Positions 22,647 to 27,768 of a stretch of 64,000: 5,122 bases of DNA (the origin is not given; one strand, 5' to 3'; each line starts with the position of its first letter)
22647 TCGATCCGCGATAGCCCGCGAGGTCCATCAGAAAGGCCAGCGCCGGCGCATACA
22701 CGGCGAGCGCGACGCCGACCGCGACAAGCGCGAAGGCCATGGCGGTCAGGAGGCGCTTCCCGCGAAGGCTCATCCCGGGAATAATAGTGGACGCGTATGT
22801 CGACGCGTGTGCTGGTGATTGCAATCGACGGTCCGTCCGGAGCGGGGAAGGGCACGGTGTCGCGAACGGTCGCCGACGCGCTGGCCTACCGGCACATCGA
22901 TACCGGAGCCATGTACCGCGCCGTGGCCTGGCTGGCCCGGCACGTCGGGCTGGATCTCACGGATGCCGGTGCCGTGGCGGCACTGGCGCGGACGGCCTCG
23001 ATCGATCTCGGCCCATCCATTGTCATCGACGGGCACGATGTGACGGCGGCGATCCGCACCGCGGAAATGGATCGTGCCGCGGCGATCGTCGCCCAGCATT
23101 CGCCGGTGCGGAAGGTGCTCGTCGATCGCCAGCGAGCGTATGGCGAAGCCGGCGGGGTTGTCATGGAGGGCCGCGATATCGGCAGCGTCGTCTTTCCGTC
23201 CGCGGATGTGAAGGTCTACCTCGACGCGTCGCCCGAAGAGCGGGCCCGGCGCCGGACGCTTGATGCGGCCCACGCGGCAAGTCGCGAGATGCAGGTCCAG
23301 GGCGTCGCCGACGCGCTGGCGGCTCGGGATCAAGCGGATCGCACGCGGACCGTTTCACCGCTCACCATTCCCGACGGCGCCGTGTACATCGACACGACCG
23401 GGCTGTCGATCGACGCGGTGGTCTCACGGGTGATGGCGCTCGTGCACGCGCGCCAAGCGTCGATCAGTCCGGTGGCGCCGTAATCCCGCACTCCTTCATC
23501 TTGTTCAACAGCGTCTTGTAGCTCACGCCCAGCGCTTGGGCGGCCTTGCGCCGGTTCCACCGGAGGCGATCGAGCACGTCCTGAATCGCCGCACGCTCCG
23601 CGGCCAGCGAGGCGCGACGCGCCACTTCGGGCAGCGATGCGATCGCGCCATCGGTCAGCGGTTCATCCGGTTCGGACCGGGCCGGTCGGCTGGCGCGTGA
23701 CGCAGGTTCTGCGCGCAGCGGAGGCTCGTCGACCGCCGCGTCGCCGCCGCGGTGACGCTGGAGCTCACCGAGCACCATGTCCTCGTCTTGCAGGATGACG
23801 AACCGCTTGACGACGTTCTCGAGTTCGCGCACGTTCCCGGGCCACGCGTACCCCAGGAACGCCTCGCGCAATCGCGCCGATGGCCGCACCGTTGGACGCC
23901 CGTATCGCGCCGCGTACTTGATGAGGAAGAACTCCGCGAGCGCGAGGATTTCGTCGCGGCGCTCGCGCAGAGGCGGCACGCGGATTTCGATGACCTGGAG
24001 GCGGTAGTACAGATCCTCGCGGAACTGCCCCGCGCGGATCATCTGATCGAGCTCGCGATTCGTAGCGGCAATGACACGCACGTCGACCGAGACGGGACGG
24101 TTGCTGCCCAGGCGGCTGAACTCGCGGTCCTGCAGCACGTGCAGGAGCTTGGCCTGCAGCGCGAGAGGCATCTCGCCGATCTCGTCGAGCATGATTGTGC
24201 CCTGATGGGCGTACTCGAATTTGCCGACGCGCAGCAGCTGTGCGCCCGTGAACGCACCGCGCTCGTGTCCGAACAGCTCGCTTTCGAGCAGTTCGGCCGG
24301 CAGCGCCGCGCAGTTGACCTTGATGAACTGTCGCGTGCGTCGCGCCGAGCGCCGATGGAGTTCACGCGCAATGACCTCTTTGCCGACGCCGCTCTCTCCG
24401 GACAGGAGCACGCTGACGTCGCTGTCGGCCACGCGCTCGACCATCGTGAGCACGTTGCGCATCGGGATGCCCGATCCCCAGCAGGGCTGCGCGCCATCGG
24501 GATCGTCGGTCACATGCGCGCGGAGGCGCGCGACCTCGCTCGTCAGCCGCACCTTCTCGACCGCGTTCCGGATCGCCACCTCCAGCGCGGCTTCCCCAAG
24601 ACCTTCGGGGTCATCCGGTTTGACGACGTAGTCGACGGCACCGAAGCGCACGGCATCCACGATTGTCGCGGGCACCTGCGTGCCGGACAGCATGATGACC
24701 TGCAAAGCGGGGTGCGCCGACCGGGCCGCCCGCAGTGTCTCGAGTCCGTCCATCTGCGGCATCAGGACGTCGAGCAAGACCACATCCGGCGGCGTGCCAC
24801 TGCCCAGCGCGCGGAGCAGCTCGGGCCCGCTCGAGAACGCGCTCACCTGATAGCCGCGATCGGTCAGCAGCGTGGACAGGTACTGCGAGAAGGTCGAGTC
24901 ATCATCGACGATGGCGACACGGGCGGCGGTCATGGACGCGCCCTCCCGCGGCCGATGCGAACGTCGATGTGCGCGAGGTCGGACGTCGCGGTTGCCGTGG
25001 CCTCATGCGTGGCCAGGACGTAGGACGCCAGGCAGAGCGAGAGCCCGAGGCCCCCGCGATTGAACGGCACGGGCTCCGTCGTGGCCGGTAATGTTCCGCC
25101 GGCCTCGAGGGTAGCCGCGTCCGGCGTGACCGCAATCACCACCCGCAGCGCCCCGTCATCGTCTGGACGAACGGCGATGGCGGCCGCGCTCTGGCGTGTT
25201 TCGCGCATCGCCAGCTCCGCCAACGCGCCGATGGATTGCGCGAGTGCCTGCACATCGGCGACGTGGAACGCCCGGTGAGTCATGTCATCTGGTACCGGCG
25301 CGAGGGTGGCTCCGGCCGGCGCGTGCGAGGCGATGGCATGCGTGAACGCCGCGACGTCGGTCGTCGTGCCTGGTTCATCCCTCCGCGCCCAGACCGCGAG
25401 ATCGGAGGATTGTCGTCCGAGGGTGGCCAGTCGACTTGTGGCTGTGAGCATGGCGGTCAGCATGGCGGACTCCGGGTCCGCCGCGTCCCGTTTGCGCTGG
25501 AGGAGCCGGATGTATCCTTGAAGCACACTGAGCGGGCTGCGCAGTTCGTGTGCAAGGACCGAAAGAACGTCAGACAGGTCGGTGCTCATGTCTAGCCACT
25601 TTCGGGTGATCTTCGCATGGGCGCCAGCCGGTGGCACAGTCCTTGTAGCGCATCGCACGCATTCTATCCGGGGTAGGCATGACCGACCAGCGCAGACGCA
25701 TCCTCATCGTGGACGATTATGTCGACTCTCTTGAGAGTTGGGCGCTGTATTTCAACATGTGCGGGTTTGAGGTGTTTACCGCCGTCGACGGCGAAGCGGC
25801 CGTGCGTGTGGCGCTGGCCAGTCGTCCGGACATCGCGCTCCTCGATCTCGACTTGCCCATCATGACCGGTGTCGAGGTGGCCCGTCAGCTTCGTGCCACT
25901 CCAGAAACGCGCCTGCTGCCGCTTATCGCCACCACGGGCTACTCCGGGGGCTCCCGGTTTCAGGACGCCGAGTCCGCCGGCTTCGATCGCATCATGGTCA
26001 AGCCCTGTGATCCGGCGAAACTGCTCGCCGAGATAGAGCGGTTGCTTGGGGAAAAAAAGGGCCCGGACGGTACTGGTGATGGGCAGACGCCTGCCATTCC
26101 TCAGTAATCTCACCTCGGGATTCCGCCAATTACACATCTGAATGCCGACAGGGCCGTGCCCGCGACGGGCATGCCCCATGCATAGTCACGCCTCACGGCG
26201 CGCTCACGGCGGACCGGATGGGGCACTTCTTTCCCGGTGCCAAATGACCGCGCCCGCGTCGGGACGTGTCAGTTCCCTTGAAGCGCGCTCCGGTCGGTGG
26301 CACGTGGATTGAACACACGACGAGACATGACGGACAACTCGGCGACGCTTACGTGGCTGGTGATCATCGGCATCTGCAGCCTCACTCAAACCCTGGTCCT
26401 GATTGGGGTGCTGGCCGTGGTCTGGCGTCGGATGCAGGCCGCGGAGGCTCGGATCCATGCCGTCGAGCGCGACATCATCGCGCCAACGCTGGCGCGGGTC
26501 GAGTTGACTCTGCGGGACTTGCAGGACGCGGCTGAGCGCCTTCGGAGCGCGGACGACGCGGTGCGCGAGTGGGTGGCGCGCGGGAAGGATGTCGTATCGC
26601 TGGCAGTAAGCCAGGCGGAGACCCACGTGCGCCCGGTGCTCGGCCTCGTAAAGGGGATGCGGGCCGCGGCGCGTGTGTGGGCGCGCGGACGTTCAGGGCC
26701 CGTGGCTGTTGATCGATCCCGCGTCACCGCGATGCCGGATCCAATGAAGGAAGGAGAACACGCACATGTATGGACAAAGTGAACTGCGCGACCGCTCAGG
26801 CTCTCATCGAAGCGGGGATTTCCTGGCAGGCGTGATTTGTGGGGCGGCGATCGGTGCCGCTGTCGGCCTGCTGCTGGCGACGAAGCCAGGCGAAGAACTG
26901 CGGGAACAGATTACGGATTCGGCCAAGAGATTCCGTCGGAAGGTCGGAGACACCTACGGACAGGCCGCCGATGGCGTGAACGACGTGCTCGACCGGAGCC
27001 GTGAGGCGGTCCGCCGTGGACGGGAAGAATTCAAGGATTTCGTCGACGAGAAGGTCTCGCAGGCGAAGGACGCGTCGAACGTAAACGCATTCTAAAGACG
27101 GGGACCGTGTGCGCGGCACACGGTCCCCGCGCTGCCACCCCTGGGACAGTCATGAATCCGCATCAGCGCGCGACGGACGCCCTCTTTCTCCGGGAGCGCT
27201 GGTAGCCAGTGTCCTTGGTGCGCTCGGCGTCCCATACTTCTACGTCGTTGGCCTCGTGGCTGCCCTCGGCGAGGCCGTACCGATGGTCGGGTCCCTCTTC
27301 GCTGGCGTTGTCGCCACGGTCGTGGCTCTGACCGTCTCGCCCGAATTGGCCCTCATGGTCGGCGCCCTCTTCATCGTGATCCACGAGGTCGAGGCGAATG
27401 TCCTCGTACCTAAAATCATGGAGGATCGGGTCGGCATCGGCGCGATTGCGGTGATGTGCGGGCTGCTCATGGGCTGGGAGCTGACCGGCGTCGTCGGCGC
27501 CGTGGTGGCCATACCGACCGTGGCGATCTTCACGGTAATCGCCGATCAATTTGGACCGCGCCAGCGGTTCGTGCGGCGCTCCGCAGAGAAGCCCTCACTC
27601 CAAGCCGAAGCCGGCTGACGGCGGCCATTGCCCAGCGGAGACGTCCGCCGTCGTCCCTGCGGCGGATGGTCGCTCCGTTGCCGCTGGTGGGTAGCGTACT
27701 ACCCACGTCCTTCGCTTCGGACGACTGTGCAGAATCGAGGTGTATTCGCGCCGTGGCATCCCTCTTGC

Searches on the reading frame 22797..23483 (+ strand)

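Call 63: search_protein_families(library=pfam, proteins=[window:22797-23483:+], max_evalue=0.0001)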
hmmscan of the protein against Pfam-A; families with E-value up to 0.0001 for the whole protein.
window:22797-23483:+ (228 aa): 3 families
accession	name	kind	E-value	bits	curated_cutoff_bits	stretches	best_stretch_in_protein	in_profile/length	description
PF02224.24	Cytidylate_kin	-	7e-67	225.7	26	1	8-217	1-210/211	Cytidylate kinase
PF13207.12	AAA_17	-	1.7e-08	35.3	27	1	12-83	2-82/136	AAA domain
PF13238.12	AAA_18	-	9.2e-08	33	29.4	1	8-156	1-111/128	AAA domain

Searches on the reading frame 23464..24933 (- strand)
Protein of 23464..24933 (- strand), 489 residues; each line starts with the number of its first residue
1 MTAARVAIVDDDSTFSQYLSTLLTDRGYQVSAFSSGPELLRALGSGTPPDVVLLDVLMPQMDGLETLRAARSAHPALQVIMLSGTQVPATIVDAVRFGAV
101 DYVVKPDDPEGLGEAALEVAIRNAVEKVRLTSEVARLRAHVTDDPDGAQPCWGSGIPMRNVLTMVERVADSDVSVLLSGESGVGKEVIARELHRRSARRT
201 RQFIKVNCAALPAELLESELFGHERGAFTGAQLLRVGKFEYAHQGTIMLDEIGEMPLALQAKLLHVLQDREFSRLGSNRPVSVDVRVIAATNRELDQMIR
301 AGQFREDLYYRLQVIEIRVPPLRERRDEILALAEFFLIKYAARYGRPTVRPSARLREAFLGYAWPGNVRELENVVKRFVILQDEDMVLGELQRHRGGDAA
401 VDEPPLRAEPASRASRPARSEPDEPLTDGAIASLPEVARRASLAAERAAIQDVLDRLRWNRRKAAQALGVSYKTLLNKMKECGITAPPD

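Call 56: search_protein_families(library=ncbifam, proteins=[window:23464-24933:-], max_evalue=0.001)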
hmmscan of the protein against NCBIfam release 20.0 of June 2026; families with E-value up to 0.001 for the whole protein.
window:23464-24933:- (489 aa): 108 families (the best 25 are shown)
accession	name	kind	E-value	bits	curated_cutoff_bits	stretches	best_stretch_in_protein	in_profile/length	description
NF008469.0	PRK11361.1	equivalog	4.5e-122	408.1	714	1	3-485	4-457/461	acetoacetate metabolism transcriptional regulator AtoC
TIGR01818.1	ntrC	equivalog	5.2e-116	388.2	558.6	1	6-481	1-462/463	nitrogen regulation protein NR(I)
NF050807.1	TransRegFlbDCaul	equivalog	1.2e-105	354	750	1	21-481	18-437/454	sigma-54-dependent transcriptional regulator FlbD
TIGR02915.1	PEP_resp_reg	equivalog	1.3e-105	353.8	502.6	1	8-387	3-377/445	PEP-CTERM-box response regulator transcription factor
NF008176.1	PRK10923.1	equivalog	5e-102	341.9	620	1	2-484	2-468/469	nitrogen regulation protein NR(I)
TIGR01817.1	nifA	equivalog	7.4e-102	341.8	528.85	1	126-484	172-529/534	nif-specific transcriptional activator NifA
NF003451.0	PRK05022.1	equivalog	1.5e-98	330.7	476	1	115-484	157-510/512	nitric oxide reductase transcriptional regulator NorR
NF041946.1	LuxO_transreg_Vib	equivalog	4.2e-96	322.5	800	1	9-481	2-459/463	quorum-sensing sigma-54 dependent transcriptional regulator LuxO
NF051870.1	NAssimRespRegNtrX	equivalog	8.5e-96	321.6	600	1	4-483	2-451/452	nitrogen assimilation response regulator NtrX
NF049963.1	RespRegFlgRCampy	domain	6.4e-95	318.5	750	1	6-388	3-373/429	fla regulon two-component system response regulator FlgR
NF007689.0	PRK10365.1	equivalog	3.4e-93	312.8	760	1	6-384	8-374/441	sigma-54-dependent response regulator transcription factor ZraR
NF038308.1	RNA_repair_RtcR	equivalog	9.5e-93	311.8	650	1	158-475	189-504/530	RNA repair transcriptional activator RtcR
NF041552.1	TF_PrdR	equivalog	1.8e-92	310.5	795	1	152-387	270-505/577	sigma-54 dependent transcriptional regulator PrdR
NF011695.0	PRK15115.1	equivalog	2.1e-89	300.3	763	1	3-385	6-371/445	two-component system response regulator GlrR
NF011958.0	PRK15429.1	equivalog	8.9e-87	292.3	830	1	153-385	383-615/692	formate hydrogenlyase transcriptional activator FlhA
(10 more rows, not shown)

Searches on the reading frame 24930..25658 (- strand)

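Call 63: search_protein_families(library=pfam, proteins=[window:24930-25658:-], max_evalue=0.0001)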
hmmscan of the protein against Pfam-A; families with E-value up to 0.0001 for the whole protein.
window:24930-25658:- (242 aa): 1 family
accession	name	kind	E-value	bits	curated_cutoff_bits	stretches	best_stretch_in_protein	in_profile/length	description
PF00512.31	HisKA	-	1.3e-08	35.2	26.9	1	28-80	2-53/66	His Kinase A (phospho-acceptor) domain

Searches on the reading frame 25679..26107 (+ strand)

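Call 93: search_protein_families(library=pfam, proteins=[window:25679-26107:+], max_evalue=0.01)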
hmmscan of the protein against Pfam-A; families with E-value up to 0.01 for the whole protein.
window:25679-26107:+ (142 aa): 1 family
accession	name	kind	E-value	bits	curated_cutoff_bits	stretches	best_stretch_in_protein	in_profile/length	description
PF00072.30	Response_reg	-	3.3e-19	69.5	30.2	1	8-119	1-110/111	Response regulator receiver domain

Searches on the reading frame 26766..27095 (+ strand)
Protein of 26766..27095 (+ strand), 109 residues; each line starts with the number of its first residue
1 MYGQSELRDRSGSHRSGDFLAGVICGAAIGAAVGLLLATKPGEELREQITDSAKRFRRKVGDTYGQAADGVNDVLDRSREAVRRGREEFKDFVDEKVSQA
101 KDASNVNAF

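Call 93: search_protein_families(library=pfam, proteins=[window:26766-27095:+], max_evalue=0.01)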
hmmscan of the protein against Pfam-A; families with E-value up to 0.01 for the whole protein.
window:26766-27095:+ (109 aa): 2 families
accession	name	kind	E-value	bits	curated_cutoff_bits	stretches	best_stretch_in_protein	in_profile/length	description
PF12732.12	YtxH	-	1.4e-16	61.2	37.5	1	20-97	1-67/71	YtxH-like protein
PF01442.23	Apolipoprotein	-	0.0077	16.4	90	1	43-102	91-150/190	Apolipoprotein A1/A4/E domain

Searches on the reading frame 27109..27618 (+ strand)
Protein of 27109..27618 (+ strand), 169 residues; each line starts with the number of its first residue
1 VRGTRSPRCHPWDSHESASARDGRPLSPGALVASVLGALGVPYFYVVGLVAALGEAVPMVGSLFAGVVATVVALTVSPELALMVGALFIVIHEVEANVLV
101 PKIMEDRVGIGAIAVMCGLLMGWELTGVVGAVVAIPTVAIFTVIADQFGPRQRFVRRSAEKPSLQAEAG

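Call 93: search_protein_families(library=pfam, proteins=[window:27109-27618:+], max_evalue=0.01)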
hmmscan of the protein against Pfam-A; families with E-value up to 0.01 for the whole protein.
window:27109-27618:+ (169 aa): 1 family
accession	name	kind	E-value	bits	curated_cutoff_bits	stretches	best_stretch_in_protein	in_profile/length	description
PF01594.21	AI-2E_transport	-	9.4e-18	64.9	34.3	1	29-147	206-325/327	AI-2E family transporter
